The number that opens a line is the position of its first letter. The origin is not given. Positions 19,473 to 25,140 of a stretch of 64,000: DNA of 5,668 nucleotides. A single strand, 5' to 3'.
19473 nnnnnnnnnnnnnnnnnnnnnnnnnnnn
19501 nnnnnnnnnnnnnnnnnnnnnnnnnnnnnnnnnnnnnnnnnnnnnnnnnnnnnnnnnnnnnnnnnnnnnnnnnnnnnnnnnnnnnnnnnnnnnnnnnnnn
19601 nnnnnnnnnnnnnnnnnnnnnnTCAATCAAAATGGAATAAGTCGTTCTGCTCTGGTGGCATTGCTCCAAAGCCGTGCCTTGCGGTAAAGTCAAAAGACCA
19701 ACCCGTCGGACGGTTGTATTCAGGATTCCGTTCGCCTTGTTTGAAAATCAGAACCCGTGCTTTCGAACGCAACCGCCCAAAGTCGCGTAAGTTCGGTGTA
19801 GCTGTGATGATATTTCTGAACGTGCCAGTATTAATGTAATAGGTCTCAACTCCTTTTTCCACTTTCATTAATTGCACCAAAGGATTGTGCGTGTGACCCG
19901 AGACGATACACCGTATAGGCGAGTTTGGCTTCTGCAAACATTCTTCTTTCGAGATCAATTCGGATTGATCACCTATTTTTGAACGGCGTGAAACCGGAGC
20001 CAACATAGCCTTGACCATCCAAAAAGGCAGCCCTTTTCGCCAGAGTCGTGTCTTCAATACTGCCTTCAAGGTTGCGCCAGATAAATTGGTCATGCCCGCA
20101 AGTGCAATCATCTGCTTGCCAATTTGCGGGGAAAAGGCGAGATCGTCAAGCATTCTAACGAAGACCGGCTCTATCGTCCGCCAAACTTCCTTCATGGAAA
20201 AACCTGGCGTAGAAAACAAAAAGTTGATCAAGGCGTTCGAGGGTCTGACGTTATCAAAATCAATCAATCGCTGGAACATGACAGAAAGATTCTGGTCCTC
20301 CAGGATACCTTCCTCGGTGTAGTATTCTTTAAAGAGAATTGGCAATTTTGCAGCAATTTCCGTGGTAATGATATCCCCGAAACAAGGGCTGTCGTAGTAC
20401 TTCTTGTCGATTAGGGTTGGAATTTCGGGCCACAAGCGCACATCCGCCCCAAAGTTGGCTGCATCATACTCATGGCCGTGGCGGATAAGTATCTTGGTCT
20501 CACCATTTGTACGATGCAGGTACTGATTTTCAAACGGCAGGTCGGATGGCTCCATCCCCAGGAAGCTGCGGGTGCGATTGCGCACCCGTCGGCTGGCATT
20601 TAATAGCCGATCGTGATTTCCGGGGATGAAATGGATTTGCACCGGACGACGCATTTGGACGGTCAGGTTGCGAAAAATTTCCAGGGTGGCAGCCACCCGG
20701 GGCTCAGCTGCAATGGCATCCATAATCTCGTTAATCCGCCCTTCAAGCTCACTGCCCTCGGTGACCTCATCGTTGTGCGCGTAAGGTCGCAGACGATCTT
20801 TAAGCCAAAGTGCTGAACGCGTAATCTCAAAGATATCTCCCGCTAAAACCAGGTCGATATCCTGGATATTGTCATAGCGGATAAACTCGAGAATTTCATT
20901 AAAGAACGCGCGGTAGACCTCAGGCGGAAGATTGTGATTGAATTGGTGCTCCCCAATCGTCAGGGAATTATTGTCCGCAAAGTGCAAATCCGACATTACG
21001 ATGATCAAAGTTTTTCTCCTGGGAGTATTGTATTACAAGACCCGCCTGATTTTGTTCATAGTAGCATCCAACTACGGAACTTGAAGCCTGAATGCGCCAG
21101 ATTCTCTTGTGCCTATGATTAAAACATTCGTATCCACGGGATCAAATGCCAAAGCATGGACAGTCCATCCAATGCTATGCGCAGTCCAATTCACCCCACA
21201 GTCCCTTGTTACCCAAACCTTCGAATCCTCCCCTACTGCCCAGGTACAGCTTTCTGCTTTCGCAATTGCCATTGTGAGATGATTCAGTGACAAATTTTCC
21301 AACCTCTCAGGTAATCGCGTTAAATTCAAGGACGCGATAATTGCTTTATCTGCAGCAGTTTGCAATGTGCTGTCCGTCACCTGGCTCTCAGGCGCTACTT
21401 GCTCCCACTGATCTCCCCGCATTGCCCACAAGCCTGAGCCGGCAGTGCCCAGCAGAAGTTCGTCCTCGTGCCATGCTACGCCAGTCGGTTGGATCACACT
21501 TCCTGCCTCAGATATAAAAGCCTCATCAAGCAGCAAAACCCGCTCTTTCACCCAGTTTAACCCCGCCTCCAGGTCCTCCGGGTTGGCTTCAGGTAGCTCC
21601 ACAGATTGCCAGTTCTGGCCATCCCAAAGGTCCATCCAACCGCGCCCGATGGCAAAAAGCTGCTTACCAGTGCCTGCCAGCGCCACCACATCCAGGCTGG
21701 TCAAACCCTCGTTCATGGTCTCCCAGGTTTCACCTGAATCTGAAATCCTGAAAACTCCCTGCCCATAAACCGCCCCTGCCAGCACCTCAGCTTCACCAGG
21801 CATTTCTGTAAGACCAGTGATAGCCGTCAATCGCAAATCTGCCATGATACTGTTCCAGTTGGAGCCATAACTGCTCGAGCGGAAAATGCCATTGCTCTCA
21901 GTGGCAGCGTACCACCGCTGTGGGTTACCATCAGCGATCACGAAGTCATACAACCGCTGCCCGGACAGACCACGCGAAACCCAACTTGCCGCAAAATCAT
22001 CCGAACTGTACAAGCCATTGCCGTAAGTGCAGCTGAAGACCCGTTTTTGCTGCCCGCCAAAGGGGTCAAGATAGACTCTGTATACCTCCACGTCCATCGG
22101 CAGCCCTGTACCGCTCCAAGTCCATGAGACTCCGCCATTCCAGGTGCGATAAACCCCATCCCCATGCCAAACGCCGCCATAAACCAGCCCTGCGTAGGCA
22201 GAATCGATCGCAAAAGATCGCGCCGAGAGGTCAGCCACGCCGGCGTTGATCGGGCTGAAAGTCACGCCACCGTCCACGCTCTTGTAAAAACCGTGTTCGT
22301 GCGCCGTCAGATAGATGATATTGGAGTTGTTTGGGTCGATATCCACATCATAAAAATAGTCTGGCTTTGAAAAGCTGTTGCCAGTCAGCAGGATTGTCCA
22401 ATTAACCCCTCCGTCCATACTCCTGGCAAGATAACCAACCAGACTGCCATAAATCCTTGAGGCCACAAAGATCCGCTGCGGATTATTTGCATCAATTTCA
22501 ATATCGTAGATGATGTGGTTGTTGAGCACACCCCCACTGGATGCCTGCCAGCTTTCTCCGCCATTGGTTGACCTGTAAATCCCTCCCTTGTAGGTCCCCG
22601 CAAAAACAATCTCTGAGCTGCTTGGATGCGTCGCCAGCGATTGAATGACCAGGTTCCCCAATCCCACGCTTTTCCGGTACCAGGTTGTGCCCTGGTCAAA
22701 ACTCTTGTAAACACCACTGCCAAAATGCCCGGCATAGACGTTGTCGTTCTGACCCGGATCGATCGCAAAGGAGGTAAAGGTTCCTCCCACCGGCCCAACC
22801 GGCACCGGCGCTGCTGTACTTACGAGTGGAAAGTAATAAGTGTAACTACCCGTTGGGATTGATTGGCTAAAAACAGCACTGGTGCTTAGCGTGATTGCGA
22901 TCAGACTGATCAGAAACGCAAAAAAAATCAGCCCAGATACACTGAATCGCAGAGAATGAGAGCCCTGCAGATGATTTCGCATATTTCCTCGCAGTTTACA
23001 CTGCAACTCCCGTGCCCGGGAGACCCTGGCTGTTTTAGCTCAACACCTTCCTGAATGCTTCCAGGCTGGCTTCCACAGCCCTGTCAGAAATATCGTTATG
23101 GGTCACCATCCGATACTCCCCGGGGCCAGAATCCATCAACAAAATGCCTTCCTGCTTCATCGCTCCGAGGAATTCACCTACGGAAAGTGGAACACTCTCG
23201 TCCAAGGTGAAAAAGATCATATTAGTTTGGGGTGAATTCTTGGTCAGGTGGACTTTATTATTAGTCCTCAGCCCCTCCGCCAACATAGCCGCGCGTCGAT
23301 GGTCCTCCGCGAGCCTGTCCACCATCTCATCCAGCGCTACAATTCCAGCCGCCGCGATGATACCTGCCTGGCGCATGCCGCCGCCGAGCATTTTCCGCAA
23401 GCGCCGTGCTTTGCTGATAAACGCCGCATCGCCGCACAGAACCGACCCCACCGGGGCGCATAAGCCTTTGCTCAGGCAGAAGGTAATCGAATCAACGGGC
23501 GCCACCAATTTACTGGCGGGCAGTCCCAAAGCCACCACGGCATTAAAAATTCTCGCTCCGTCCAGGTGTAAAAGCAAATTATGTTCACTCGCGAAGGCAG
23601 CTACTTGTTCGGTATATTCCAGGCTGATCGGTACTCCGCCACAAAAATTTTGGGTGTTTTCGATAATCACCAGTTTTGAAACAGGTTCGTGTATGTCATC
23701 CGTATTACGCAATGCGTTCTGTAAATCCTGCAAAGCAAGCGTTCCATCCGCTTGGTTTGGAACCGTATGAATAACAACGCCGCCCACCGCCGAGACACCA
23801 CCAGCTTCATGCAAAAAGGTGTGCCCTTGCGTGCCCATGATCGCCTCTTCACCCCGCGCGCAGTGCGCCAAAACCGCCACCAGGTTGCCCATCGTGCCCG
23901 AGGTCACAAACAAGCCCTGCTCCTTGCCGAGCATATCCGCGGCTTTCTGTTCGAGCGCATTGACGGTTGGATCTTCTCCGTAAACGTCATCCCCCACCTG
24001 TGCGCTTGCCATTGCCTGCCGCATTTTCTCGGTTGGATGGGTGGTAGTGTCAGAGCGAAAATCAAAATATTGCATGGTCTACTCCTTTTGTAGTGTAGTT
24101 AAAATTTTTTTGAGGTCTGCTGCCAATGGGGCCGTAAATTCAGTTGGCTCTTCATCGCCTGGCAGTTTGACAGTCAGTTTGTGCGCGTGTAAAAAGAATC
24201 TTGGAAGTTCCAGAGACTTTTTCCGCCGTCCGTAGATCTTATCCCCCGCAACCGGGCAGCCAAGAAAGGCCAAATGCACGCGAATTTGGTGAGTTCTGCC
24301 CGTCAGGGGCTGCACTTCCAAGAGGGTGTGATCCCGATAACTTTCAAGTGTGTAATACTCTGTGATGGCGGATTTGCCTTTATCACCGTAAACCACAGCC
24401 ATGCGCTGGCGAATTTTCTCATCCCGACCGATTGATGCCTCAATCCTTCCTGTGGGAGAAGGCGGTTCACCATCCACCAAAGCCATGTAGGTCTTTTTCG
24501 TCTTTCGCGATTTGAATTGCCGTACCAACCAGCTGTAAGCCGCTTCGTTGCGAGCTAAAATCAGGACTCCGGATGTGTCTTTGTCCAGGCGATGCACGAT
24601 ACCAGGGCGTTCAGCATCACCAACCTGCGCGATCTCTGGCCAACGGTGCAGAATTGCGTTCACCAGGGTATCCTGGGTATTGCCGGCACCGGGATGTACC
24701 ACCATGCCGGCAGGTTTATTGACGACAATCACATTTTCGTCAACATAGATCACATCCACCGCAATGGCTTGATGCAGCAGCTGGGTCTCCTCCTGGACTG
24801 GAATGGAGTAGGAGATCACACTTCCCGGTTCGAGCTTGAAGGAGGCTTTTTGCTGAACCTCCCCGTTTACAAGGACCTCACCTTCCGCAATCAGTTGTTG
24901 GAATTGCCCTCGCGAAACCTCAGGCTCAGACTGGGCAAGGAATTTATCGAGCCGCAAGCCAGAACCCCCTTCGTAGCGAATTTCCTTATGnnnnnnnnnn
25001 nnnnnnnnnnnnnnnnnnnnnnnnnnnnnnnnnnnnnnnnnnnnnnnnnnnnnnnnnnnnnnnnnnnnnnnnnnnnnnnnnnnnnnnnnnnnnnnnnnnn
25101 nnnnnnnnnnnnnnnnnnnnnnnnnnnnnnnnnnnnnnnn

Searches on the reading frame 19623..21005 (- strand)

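Call 73: search_protein_families(library=pfam, proteins=[window:19623-21005:-], max_evalue=0.000001)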
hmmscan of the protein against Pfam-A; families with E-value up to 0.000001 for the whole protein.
window:19623-21005:- (460 aa): 1 family
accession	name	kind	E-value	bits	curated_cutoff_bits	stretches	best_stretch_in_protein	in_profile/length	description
PF00149.33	Metallophos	-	2e-07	32.1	21.5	0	1-178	3-116/191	Calcineurin-like phosphoesterase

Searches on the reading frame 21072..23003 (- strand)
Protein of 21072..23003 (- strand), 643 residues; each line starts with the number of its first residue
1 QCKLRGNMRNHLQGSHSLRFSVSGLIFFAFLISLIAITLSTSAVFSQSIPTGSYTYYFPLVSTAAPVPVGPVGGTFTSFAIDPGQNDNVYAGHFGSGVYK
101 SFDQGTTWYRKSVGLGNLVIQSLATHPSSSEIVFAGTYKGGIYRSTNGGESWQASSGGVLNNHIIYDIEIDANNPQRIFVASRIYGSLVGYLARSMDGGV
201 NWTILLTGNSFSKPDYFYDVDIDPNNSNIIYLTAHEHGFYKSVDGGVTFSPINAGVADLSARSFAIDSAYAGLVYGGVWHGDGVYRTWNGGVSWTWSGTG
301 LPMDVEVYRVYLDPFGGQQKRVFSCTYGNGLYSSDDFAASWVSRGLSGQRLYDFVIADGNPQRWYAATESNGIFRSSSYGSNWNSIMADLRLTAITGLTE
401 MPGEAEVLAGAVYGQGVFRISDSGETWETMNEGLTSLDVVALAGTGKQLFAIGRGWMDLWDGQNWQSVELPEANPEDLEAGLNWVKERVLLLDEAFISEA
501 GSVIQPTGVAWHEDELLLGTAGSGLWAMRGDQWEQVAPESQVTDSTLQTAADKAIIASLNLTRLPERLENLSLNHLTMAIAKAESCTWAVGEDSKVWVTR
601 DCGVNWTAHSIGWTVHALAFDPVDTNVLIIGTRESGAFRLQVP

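Call 73: search_protein_families(library=pfam, proteins=[window:21072-23003:-], max_evalue=0.000001)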
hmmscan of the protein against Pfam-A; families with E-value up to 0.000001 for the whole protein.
window:21072-23003:- (643 aa): 1 family
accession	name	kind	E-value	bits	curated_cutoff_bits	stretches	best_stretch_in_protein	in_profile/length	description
PF15902.12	Sortilin-Vps10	-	1.7e-18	67.1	33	0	98-180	3-85/446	Sortilin, neurotensin receptor 3,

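Call 96: find_homologous_proteins(query=window:21075-22982:-, max_evalue=1e-20)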
Query window:21075-22982:- (636 aa): 911 proteins with E <= 1e-20 among 8000 candidates; the best 120 are listed.
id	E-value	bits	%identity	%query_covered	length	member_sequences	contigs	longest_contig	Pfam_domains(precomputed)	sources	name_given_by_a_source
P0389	0.0e+0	1261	95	91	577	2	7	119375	PF15902.13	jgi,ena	-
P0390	0.0e+0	1208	83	100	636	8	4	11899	PF15902.13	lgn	-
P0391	0.0e+0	1130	74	100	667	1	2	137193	PF15902.13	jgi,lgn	-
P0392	0.0e+0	1123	74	100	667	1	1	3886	PF15902.13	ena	-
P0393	0.0e+0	1113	74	100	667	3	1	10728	PF15902.13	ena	-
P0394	0.0e+0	1110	73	100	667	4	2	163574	PF15902.13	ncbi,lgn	-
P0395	0.0e+0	1108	73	99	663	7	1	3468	PF15902.13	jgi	-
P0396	0.0e+0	1102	73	100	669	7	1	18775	PF15902.13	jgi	-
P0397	0.0e+0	1101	72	100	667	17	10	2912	PF25852.1,PF15902.13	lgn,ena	-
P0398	0.0e+0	1084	72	100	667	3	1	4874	PF15902.13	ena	-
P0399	0.0e+0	1084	72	100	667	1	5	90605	PF15902.13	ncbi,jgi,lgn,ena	-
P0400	0.0e+0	1082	71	100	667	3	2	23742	PF15902.13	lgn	-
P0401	0.0e+0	1081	71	100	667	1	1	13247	PF15902.13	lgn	-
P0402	0.0e+0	1074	71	100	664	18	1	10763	PF15902.13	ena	-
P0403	0.0e+0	1062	72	100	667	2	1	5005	PF25852.1,PF15902.13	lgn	-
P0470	2.8e-158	546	42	97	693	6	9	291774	PF15902.13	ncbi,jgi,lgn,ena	ncbi:MAG: hypothetical protein AAGU15_04310 [Anaerolineaceae bacterium]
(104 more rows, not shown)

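Call 97: find_encoding_contigs(protein=P0470, flank=3000, max_places=4)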
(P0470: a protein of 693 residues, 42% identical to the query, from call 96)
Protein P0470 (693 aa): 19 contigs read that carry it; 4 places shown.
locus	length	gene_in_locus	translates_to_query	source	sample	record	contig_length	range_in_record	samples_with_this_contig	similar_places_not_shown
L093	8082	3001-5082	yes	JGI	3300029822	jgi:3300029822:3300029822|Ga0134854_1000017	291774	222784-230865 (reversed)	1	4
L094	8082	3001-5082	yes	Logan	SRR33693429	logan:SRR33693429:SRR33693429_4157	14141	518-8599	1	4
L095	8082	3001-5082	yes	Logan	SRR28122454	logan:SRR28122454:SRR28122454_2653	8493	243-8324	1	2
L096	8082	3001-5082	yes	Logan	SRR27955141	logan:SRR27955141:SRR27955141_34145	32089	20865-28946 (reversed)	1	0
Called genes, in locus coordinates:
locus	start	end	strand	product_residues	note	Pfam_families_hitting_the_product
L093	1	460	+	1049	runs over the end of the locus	PF00133:tRNA-synt_1, PF09334:tRNA-synt_1g (weak), PF08264:Anticodon_1, PF19302:DUF5915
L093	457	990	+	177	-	PF01252:Peptidase_A8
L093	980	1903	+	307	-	PF01479:S4, PF00849:PseudoU_synth_2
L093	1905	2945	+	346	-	PF01212:Beta_elim_lyase, PF01041:DegT_DnrJ_EryC1 (weak)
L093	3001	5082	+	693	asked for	PF15902:Sortilin-Vps10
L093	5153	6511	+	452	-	PF00149:Metallophos (faint)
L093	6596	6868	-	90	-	-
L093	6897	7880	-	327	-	PF13183:Fer4_8 (faint), PF13187:Fer4_9 (faint), PF12838:Fer4_7 (weak), PF00037:Fer4, PF12797:Fer4_2 (weak), PF12837:Fer4_6 (weak), PF12838:Fer4_7 (weak), PF13237:Fer4_10 (weak), +5 more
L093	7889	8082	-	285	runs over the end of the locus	PF00175:NAD_binding_1, PF10418:DHODB_Fe-S_bind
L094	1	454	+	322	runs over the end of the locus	?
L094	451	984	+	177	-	PF01252:Peptidase_A8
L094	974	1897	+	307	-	PF01479:S4, PF00849:PseudoU_synth_2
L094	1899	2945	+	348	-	PF01212:Beta_elim_lyase, PF01041:DegT_DnrJ_EryC1 (weak)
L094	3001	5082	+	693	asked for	PF15902:Sortilin-Vps10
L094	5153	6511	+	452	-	PF00149:Metallophos (faint)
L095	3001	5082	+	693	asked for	PF15902:Sortilin-Vps10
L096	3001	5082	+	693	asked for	PF15902:Sortilin-Vps10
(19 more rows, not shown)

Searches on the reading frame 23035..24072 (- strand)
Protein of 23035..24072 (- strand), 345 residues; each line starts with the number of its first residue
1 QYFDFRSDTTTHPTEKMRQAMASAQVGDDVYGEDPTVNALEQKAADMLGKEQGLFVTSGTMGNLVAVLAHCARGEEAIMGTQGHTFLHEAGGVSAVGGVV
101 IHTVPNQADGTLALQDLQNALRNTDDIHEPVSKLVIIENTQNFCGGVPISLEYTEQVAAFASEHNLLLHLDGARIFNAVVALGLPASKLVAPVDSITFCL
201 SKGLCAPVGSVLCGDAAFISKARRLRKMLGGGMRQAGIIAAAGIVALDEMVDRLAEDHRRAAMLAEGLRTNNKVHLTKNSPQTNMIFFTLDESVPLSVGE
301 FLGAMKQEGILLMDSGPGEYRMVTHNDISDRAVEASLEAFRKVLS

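Call 73: search_protein_families(library=pfam, proteins=[window:23035-24072:-], max_evalue=0.000001)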
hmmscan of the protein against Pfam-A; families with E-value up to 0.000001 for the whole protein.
window:23035-24072:- (345 aa): 3 families
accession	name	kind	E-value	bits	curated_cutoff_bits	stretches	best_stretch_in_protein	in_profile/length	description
PF01212.27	Beta_elim_lyase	-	6.7e-107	357.5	27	1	4-288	1-285/288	Beta-eliminating lyase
PF00155.27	Aminotran_1_2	-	4.6e-12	46.2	19.7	1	7-308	13-325/361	Aminotransferase class I and II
PF01041.23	DegT_DnrJ_EryC1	-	6.3e-07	29.4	19.8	0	27-124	16-112/360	DegT/DnrJ/EryC1/StrS aminotransferase family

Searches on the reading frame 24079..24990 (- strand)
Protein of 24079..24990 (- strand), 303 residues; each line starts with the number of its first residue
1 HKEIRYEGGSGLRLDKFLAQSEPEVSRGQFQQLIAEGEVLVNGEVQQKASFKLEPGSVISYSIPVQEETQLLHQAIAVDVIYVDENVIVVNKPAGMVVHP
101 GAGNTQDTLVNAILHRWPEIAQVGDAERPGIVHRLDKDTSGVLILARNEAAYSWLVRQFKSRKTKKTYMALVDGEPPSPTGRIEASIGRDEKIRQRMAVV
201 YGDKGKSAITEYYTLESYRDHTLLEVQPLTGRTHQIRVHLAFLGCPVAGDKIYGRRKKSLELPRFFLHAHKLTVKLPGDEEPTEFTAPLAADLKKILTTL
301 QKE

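Call 73: search_protein_families(library=pfam, proteins=[window:24079-24990:-], max_evalue=0.000001)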
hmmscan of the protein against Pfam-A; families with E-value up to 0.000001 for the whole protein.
window:24079-24990:- (303 aa): 2 families
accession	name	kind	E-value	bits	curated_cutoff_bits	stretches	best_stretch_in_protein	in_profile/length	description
PF00849.27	PseudoU_synth_2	-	7.4e-38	130.6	26.8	1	86-241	1-151/152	RNA pseudouridylate synthase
PF01479.30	S4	-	2.6e-14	53.1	22.8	1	12-59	1-48/48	S4 domain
